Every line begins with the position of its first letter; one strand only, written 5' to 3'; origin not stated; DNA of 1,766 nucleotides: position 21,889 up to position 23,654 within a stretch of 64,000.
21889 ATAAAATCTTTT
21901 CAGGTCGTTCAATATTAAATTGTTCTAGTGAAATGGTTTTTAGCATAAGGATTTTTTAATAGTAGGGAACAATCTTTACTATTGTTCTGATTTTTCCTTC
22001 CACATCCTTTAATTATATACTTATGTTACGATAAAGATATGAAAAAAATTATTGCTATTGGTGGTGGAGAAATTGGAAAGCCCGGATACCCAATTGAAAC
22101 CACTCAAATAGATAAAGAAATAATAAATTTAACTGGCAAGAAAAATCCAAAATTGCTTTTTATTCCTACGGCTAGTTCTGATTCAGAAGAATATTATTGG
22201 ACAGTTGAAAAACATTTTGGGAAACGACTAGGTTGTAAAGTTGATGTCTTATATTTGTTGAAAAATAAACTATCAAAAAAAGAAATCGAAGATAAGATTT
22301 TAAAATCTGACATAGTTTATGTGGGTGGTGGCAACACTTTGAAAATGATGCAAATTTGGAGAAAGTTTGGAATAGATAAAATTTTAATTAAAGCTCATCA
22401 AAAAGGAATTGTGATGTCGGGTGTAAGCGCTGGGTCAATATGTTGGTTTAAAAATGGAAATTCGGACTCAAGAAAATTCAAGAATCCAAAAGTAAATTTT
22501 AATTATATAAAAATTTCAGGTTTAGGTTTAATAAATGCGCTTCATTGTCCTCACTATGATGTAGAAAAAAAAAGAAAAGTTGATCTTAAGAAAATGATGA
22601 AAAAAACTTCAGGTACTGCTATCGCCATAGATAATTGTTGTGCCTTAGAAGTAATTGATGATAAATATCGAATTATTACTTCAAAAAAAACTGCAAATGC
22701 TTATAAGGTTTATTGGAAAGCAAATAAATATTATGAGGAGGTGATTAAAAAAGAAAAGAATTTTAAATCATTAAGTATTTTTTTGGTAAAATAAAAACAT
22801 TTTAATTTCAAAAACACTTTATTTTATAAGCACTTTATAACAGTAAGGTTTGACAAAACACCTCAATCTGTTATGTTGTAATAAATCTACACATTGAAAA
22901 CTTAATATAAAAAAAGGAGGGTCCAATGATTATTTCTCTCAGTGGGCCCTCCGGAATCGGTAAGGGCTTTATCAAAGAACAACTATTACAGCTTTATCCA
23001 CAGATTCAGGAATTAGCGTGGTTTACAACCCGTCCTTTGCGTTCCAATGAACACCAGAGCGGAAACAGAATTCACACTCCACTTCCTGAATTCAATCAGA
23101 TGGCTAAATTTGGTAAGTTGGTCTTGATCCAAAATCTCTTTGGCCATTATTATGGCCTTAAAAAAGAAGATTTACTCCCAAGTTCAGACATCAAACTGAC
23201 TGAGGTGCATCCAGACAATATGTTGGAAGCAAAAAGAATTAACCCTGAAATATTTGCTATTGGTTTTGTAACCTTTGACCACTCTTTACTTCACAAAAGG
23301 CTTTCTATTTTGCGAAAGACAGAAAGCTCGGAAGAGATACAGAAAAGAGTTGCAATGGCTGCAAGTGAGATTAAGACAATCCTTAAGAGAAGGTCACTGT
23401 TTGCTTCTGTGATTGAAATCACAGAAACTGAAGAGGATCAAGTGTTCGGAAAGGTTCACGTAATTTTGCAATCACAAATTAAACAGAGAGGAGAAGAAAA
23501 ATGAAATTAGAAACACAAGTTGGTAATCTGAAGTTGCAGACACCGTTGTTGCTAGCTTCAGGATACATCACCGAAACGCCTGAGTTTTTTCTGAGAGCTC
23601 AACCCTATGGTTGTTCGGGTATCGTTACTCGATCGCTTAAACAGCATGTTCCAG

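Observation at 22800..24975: GC-rich three-gene island: guanylate-kinase-like P-loop kinase + PreA/DHOD-like flavoprotein with a fused di-cluster ferredoxin + Zn ribbon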

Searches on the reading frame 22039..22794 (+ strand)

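Call 3: search_protein_families(library=pfam, proteins=[window:22039-22794:+], max_evalue=0.01)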
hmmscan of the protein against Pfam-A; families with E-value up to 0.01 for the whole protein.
window:22039-22794:+ (251 aa): 1 family
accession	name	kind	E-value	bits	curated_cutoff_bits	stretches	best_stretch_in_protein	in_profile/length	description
PF03575.23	Peptidase_S51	-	4.8e-50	170.5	23.9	1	5-213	2-206/206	Peptidase family S51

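Call 4: search_protein_families(library=ncbifam, proteins=[window:22039-22794:+], max_evalue=0.01)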
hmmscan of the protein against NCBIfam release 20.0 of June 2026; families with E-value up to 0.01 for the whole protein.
window:22039-22794:+ (251 aa): 2 families
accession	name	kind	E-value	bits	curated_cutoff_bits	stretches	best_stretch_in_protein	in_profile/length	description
TIGR02069.1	cyanophycinase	equivalog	5.8e-11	42.3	126.6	1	18-215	10-209/250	cyanophycinase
NF003642.0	PRK05282.1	equivalog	1.7e-08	34.3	156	1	28-133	23-123/233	dipeptidase PepE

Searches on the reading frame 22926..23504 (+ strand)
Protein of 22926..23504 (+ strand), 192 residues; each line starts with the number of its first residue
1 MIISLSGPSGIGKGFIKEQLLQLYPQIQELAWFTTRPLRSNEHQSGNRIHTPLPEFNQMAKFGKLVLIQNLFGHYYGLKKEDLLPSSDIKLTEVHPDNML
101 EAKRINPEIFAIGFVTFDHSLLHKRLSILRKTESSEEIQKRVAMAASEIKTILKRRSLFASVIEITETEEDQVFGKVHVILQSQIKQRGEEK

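Call 3: search_protein_families(library=pfam, proteins=[window:22926-23504:+], max_evalue=0.01)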
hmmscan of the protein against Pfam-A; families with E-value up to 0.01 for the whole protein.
window:22926-23504:+ (192 aa): 1 family
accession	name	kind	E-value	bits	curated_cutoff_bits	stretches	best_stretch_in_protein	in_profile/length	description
PF00625.27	Guanylate_kin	-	2.5e-05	24.5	25.2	1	4-164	6-164/182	Guanylate kinase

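Call 4: search_protein_families(library=ncbifam, proteins=[window:22926-23504:+], max_evalue=0.01)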
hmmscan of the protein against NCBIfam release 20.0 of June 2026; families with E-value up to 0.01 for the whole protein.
window:22926-23504:+ (192 aa): 5 families
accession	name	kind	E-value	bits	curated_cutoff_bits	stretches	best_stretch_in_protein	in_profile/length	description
NF011325.0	PRK14738.1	equivalog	1.8e-17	63.3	263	1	2-182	15-193/206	guanylate kinase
TIGR03263.1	guanyl_kin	equivalog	1.3e-16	60.7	160.45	1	2-152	3-155/180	guanylate kinase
TIGR02322.1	phosphon_PhnN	equivalog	0.00012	21.9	156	1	2-148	3-149/179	phosphonate metabolism protein/1,5-bisphosphokinase (PRPP-forming) PhnN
NF011324.0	PRK14737.1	equivalog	0.00018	21.3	318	1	5-150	10-157/187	guanylate kinase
NF007485.0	PRK10078.1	equivalog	0.0033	17.2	153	0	2-148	4-149/186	ribose 1,5-bisphosphokinase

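Call 7: search_solved_structures(query=window:22926-23504:+, max_evalue=1, show_alignments=2)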
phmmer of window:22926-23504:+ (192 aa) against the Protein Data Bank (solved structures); distinct sequences matched with E-value up to 1: 27.
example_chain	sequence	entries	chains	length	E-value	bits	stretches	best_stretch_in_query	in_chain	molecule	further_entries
3tau_A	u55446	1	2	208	6.1e-10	42.4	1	2-153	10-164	Guanylate kinase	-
2j41_A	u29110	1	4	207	5.8e-08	35.9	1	2-152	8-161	GUANYLATE KINASE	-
4qrh_A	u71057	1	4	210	6.1e-08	35.8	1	2-152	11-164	Guanylate kinase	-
7u5f_A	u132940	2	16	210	1.1e-07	35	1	5-152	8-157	Guanylate kinase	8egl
1ex6_A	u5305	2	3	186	1.1e-05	28.5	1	3-149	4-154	GUANYLATE KINASE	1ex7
1gky_A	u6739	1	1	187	1.1e-05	28.5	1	3-149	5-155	GUANYLATE KINASE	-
3lnc_A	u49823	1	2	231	1.4e-05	28.1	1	2-150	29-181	Guanylate kinase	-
7n6g_6M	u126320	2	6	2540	2e-05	27.7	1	2-66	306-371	FAP42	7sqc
4f4j_A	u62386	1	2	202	2e-05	27.6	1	3-149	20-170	Guanylate kinase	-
3tr0_A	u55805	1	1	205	2.4e-05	27.4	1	4-151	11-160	Guanylate kinase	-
1lvg_A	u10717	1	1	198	0.00011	25.2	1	4-187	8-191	Guanylate kinase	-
2qor_A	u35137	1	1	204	0.00014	24.9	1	5-148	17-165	Guanylate kinase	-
1z6g_A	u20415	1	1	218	0.00024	24.1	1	5-148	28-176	guanylate kinase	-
8pts_A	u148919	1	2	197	0.0003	23.8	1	4-187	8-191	Guanylate kinase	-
6nui_A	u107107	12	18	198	0.00031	23.8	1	4-187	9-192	Guanylate kinase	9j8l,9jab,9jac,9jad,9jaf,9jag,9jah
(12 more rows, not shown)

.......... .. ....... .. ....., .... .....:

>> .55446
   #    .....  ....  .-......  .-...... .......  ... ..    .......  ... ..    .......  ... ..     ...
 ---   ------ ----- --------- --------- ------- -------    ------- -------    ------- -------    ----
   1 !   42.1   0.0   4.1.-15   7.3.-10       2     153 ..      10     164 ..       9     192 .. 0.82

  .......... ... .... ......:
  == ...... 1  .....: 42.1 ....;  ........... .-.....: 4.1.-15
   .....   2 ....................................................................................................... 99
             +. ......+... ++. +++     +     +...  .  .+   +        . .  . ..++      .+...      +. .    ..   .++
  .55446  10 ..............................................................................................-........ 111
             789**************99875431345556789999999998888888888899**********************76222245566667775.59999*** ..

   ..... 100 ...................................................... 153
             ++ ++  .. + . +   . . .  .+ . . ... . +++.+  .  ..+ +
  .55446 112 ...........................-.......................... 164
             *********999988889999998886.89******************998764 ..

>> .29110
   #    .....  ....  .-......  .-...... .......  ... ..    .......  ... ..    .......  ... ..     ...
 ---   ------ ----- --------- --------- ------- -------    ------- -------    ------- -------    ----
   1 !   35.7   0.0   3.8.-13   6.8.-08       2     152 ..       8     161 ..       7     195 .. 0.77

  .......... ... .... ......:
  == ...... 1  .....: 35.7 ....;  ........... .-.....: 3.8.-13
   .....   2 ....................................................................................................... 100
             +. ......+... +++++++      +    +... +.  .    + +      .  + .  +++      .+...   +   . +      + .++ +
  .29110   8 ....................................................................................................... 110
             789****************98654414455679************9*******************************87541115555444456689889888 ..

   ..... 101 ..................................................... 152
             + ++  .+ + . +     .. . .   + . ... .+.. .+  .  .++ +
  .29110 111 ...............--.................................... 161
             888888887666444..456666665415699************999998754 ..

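Call 17: search_protein_families(library=padloc, proteins=[window:22926-23504:+], max_evalue=0.01)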
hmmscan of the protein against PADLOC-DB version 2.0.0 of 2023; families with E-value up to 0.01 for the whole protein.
window:22926-23504:+ (192 aa): 0 families

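Call 18: search_protein_families(library=phrogs, proteins=[window:22926-23504:+], max_evalue=0.01)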
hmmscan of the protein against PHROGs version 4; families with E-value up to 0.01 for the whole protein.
window:22926-23504:+ (192 aa): 1 family
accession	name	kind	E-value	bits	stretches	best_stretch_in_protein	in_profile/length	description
phrog_1815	-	other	4.1e-13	51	1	1-173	4-171/197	guanylate kinase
